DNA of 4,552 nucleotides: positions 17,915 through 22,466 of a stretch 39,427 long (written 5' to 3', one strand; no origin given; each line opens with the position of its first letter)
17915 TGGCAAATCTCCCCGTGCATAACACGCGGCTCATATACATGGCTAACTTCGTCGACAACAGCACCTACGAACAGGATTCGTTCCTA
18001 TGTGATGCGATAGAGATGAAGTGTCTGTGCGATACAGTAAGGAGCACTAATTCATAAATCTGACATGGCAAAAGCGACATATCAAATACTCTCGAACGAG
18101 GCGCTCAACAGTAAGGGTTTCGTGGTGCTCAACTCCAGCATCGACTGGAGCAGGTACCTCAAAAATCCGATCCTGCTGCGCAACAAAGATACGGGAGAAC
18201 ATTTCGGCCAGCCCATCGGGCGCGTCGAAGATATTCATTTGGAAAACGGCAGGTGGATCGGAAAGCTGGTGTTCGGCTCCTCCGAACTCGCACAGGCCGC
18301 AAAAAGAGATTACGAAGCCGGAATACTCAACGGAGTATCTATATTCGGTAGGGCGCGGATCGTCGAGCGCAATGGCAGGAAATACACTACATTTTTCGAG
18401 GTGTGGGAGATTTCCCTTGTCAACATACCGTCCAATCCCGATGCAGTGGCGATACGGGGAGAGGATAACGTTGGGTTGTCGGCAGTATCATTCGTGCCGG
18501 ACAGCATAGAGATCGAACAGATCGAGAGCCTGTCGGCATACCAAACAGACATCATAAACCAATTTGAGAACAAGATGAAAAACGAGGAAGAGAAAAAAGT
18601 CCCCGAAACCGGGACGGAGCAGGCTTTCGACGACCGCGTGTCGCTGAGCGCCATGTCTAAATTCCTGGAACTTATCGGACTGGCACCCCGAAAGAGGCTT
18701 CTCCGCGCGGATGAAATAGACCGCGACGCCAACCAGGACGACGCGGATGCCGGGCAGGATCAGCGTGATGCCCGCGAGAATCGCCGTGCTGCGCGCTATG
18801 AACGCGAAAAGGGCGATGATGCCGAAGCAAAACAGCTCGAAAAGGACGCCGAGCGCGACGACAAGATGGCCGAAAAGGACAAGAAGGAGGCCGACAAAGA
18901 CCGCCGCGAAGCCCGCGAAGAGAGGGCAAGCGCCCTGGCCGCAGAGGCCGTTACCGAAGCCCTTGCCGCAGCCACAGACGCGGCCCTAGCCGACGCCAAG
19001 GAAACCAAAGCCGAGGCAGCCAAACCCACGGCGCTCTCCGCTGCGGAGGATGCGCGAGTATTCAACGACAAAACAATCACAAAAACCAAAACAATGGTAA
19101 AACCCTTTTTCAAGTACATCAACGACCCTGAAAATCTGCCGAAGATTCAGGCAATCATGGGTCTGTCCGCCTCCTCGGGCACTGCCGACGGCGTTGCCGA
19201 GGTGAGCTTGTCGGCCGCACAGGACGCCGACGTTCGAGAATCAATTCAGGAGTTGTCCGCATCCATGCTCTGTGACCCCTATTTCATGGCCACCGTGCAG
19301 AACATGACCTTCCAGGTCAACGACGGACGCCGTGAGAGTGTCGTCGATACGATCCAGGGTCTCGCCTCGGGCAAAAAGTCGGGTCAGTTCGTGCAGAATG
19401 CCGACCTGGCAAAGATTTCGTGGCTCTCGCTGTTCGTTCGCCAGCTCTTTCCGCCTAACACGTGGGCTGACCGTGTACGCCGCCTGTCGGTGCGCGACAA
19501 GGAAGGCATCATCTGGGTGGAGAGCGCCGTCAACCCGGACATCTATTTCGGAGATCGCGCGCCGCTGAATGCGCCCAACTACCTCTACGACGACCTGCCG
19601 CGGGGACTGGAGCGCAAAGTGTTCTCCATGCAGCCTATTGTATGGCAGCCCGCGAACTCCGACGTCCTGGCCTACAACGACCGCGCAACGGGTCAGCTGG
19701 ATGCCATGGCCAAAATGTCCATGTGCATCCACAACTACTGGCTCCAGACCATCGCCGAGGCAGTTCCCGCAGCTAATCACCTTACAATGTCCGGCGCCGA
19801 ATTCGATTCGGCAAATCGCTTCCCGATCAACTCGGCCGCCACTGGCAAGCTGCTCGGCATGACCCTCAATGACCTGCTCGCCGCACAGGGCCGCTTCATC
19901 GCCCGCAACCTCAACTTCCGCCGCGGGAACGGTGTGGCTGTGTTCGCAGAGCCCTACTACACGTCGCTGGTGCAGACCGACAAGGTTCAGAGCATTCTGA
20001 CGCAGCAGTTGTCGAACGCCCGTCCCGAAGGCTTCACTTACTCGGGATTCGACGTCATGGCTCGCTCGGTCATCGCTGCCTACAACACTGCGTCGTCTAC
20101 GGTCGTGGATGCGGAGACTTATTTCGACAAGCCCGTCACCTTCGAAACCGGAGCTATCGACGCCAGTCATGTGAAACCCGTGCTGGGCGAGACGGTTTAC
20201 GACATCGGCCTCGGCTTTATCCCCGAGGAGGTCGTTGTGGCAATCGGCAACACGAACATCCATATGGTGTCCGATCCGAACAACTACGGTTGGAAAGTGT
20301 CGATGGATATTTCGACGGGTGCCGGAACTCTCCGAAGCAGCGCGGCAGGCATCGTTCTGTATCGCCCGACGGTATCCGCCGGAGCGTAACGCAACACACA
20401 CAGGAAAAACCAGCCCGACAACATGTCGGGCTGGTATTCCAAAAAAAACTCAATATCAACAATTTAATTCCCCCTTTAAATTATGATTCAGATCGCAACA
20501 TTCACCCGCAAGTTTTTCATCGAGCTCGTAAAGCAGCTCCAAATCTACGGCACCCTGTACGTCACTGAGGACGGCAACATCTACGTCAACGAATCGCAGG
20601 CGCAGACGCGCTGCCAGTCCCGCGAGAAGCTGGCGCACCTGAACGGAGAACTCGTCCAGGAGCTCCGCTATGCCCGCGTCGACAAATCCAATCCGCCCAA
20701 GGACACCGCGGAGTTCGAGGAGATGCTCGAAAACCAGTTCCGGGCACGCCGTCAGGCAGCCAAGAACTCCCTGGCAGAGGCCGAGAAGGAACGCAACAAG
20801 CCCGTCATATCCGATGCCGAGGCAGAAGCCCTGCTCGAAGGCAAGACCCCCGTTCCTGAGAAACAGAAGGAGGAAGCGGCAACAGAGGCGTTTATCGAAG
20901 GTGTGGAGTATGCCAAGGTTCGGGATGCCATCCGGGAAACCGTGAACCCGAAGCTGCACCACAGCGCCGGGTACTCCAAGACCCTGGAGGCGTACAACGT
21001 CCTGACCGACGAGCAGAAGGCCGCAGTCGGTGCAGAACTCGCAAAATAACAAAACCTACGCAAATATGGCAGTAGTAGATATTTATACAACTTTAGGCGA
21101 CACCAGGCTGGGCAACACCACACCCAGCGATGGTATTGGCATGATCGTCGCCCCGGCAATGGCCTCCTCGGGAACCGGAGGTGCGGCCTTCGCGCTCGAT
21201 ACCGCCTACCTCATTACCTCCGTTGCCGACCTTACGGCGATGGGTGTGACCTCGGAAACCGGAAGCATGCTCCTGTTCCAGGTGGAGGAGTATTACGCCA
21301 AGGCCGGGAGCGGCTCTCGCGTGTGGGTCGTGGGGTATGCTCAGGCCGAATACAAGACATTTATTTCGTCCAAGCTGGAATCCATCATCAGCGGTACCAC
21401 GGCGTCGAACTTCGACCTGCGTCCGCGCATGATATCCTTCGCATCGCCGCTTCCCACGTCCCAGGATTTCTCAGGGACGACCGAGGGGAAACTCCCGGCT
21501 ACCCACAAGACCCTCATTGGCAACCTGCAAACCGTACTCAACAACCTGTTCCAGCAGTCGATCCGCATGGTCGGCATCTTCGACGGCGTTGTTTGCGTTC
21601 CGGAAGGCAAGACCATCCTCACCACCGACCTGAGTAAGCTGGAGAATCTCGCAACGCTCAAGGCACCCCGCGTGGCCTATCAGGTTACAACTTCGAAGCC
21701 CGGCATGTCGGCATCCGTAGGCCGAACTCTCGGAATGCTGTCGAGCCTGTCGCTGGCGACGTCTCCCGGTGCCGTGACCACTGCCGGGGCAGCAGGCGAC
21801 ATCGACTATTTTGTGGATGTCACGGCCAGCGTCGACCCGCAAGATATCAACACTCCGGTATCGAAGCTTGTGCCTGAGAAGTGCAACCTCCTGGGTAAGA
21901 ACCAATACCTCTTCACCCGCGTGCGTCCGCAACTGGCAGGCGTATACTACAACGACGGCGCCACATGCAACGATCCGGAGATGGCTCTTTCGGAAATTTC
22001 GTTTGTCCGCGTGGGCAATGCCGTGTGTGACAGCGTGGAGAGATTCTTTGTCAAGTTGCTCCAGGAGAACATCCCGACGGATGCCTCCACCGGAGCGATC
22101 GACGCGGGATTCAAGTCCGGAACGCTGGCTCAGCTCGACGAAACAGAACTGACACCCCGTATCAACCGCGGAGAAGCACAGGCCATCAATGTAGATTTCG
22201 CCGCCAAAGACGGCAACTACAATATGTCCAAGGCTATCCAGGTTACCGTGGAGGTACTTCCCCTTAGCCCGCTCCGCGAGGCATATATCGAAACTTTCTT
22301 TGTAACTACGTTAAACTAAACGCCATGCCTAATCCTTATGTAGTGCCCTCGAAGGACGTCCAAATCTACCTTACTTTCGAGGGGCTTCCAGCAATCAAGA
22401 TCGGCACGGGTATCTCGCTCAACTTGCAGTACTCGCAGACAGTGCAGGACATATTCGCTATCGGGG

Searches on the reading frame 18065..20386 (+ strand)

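Call 35: search_protein_families(library=phrogs, proteins=[window:18065-20386:+], max_evalue=0.001)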
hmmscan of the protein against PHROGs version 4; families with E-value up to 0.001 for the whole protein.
window:18065-20386:+ (774 aa): 2 families
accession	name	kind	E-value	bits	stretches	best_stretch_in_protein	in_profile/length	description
phrog_11321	-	unknown function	3.9e-23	83.4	1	8-315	6-286/327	-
phrog_4523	-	head and packaging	3.1e-10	40.4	1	21-319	58-301/644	major head and protease protein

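Call 36: search_protein_families(library=pfam, proteins=[window:18065-20386:+], max_evalue=0.001)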
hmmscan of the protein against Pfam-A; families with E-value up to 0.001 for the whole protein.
window:18065-20386:+ (774 aa): 0 families

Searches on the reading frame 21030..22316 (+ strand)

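Call 35: search_protein_families(library=phrogs, proteins=[window:21030-22316:+], max_evalue=0.001)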
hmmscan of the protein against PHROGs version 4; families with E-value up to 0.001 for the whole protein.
window:21030-22316:+ (429 aa): 1 family
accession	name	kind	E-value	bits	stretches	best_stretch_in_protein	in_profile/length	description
phrog_907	-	tail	0.0001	22.6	1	157-426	116-372/376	tail sheath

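Call 36: search_protein_families(library=pfam, proteins=[window:21030-22316:+], max_evalue=0.001)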
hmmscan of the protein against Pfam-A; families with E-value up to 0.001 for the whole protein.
window:21030-22316:+ (429 aa): 1 family
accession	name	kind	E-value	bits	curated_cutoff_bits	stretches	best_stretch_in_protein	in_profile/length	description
PF10758.14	DUF2586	-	2.7e-13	50.2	26.4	1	22-421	8-378/386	Protein of unknown function (DUF2586)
